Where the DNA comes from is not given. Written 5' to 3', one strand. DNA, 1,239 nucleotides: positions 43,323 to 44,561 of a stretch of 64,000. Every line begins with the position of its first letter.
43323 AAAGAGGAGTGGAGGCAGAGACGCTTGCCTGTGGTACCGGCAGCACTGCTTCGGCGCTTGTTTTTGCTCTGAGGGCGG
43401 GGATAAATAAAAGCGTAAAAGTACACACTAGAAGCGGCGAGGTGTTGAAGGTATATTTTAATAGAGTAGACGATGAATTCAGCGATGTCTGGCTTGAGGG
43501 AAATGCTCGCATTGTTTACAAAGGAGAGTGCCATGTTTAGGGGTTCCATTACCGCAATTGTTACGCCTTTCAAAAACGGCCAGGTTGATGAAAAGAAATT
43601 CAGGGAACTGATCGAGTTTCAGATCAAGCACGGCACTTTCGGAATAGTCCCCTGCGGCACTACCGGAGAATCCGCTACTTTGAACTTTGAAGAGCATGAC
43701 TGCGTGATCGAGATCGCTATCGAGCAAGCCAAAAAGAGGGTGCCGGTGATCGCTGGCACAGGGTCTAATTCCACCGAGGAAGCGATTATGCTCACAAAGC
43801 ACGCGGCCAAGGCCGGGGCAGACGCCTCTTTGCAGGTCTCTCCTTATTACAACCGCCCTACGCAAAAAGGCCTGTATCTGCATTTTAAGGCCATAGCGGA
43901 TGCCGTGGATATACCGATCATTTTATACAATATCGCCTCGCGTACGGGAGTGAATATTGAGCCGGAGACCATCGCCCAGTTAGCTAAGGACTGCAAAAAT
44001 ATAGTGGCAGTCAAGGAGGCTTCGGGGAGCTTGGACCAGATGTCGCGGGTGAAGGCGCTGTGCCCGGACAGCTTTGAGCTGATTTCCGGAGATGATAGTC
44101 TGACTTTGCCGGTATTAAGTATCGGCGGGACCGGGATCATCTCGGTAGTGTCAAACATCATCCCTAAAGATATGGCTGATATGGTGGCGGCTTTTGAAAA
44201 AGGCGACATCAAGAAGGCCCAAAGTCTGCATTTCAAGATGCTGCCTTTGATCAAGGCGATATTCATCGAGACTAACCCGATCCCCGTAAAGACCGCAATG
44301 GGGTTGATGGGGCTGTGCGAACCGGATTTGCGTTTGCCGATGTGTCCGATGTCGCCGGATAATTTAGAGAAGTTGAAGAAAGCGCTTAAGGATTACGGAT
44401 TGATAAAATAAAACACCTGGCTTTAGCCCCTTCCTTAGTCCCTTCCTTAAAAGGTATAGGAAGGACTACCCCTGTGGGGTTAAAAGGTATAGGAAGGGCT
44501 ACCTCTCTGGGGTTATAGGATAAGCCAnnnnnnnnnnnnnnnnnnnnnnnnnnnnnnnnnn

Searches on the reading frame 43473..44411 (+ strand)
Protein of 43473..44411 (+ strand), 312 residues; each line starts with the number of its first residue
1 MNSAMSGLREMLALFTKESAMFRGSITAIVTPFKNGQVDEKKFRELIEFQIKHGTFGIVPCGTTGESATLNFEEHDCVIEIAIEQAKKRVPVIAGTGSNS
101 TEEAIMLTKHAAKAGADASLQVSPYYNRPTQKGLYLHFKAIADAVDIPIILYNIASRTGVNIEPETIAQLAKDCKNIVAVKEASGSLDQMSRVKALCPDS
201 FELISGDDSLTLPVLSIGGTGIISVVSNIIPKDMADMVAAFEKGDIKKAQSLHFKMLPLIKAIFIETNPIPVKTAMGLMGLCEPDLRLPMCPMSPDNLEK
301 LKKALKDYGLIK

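Call 51: search_protein_families(library=pfam, proteins=[window:43473-44411:+])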
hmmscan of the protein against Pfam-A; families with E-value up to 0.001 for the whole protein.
window:43473-44411:+ (312 aa): 1 family
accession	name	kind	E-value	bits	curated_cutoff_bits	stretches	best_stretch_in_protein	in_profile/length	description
PF00701.28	DHDPS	-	3.8e-104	347.9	22.1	1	22-306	2-287/289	Dihydrodipicolinate synthetase family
